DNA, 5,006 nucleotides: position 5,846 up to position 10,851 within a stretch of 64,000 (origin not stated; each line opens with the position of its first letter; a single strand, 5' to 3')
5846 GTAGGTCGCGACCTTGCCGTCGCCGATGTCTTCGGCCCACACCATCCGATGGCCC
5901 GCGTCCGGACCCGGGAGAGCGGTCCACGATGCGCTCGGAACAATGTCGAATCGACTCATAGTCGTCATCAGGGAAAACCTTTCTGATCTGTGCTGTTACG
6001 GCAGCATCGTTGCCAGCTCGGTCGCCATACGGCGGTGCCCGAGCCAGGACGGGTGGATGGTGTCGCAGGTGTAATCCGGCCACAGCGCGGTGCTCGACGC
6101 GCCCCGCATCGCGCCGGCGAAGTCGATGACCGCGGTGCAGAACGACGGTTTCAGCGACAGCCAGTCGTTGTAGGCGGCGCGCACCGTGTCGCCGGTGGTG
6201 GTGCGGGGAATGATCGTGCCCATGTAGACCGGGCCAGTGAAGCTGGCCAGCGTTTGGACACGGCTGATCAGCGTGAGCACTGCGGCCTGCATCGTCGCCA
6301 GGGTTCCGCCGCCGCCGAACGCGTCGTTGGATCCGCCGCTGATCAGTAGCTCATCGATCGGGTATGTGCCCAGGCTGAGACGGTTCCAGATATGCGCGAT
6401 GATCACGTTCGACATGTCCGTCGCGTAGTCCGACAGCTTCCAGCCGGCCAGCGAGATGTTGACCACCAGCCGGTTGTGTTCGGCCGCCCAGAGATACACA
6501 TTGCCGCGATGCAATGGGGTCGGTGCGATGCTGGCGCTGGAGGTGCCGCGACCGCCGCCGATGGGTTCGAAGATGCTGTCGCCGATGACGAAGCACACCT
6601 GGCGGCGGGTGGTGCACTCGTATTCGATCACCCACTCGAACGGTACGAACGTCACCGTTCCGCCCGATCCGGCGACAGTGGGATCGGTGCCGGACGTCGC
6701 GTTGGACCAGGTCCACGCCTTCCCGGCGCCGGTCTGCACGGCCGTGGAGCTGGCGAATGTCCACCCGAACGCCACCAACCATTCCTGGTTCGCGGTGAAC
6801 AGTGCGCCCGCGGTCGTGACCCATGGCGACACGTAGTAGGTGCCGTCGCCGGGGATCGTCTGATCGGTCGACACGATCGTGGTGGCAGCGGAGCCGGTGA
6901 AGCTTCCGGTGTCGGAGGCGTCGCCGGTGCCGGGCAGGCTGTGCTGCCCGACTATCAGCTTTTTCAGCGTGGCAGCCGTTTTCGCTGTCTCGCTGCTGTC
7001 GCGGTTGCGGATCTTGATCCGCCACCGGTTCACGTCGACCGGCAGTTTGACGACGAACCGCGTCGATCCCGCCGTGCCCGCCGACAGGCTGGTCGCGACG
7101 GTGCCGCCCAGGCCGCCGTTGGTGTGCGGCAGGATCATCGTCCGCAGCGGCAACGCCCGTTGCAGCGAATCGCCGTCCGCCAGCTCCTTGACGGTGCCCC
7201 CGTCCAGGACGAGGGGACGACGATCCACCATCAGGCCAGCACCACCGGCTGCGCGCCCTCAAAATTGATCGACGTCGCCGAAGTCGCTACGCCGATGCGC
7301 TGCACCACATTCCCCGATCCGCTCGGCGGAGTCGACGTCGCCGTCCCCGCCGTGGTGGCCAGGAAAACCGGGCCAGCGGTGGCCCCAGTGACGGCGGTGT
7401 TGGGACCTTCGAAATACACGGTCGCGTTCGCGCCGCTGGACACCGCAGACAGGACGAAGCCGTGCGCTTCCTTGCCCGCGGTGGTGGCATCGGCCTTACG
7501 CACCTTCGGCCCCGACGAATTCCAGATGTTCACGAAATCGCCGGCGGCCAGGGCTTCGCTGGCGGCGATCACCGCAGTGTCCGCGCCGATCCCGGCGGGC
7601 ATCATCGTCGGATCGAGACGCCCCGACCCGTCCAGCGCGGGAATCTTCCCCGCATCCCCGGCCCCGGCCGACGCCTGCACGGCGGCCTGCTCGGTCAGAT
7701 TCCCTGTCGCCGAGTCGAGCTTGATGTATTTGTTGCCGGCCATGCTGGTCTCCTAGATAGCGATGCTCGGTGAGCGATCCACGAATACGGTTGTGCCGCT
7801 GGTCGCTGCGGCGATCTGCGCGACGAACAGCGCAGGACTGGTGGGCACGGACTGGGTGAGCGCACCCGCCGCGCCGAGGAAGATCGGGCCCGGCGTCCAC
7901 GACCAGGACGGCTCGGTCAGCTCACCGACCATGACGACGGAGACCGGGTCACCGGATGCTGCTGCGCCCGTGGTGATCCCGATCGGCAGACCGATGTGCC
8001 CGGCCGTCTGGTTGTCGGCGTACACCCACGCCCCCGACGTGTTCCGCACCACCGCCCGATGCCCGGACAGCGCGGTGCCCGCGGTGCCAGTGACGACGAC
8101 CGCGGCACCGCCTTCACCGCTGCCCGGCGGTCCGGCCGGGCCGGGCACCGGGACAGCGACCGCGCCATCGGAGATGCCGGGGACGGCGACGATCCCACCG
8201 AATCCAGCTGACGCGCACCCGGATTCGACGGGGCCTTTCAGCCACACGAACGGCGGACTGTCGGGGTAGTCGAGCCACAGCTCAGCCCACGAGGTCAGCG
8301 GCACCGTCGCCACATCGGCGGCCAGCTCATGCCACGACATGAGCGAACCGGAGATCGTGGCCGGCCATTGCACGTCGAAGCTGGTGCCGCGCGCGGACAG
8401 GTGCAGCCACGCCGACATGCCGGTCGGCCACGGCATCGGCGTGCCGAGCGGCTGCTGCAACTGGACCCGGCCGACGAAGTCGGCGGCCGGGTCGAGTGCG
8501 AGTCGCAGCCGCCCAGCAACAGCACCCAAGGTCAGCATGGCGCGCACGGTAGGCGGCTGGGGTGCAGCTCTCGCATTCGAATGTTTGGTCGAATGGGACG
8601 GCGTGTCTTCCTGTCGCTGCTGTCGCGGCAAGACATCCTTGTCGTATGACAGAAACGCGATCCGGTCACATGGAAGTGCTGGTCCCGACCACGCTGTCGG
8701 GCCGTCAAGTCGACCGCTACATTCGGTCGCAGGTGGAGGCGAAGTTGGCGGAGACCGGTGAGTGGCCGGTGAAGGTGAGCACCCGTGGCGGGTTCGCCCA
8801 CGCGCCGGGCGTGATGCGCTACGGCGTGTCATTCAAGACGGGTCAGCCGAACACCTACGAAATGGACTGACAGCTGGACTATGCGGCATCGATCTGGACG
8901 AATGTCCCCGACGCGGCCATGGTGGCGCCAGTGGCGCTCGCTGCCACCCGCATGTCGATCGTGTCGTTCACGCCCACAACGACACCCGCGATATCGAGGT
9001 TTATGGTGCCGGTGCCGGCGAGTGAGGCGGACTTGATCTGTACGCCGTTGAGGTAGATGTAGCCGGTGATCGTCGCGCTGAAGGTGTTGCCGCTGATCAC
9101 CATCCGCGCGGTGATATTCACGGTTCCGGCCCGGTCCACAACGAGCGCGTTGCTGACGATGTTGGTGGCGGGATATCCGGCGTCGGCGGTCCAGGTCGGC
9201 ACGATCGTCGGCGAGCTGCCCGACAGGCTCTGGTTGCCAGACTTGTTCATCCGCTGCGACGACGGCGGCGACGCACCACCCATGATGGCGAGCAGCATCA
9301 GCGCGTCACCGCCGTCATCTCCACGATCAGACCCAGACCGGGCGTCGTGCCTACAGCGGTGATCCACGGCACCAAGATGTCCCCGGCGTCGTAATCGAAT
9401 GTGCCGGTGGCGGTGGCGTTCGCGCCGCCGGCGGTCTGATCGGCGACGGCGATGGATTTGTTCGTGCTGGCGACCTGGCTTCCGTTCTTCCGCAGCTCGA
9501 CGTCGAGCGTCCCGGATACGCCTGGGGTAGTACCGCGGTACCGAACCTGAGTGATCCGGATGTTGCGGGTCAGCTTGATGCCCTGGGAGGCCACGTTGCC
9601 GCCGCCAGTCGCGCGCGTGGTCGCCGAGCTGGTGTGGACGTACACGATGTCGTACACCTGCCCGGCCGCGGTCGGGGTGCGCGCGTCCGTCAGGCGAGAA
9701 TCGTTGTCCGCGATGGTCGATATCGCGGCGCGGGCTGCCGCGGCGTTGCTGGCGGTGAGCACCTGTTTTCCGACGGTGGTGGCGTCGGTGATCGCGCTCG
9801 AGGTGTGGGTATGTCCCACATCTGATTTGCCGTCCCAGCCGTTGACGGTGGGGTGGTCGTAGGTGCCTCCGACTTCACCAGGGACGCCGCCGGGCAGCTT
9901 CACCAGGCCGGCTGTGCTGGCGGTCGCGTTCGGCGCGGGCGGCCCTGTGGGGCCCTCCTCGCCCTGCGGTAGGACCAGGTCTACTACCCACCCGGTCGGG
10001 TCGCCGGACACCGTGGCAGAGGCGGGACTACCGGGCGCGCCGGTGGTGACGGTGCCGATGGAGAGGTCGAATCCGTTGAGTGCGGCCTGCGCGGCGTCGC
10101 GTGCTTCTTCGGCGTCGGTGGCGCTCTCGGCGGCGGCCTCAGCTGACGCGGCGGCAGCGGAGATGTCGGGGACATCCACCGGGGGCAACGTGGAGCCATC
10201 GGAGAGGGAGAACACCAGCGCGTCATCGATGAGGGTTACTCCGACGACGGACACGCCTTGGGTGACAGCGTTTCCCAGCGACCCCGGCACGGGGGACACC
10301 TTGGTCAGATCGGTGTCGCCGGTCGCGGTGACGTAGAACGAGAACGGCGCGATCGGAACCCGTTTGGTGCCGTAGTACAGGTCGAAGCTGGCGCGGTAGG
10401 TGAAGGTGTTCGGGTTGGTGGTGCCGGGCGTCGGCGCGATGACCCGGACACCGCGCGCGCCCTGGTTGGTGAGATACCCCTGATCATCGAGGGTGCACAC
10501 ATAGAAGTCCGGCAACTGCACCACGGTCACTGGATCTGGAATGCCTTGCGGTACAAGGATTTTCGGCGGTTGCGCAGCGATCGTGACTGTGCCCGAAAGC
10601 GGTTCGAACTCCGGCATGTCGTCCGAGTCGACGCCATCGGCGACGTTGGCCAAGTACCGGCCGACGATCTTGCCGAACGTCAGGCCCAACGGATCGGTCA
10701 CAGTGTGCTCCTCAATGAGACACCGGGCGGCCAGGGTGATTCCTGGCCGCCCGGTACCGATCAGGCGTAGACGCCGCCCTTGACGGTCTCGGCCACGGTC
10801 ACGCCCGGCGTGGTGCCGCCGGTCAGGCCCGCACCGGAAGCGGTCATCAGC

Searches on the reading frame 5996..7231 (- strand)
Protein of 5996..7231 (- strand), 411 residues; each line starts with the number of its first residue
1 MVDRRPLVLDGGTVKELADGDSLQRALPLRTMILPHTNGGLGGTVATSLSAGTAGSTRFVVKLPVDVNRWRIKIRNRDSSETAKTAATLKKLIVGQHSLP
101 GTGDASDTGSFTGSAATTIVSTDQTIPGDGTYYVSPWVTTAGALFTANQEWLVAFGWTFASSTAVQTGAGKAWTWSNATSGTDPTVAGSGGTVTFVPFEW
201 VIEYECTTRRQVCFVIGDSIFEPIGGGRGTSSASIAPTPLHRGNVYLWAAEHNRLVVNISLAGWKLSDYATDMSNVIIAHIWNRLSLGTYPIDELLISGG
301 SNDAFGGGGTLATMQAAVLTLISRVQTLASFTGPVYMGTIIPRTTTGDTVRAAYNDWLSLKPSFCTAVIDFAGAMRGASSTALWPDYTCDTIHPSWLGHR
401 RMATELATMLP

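Call 38: search_protein_families(library=phrogs, proteins=[window:5996-7231:-], max_evalue=0.001)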
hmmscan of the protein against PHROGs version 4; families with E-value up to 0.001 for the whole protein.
window:5996-7231:- (411 aa): 2 families
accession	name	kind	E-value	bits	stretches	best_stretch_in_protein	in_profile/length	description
phrog_8480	-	other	8.1e-10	39.4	1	138-408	178-446/528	lysophospholipase L1-like esterase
phrog_6102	-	moron, auxiliary metabolic gene and host takeover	7.1e-07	29.3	1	281-409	97-224/442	lipase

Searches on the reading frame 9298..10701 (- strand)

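Call 38: search_protein_families(library=phrogs, proteins=[window:9298-10701:-], max_evalue=0.001)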
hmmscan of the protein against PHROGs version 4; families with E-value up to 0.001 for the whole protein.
window:9298-10701:- (467 aa): 8 families
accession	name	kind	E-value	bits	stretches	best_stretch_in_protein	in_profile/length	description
phrog_2952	-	tail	1.1e-17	65.2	1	295-464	330-486/488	minor tail protein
phrog_32311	-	unknown function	2.7e-17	63.8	1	351-466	464-576/577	-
phrog_8780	-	tail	3.3e-12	46.4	2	139-220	101-175/755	minor tail protein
phrog_38418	-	unknown function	3e-10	40.6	1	354-461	367-464/472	-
phrog_11690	-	tail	5.6e-09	37.1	1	1-134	1-153/175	tail protein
phrog_6614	-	tail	2.2e-08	34.1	1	181-300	205-315/548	minor tail protein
phrog_5711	-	head and packaging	2e-06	29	1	296-378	39-115/157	head fiber protein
phrog_15881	-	tail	5.9e-05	23.1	0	17-153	22-151/554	tail protein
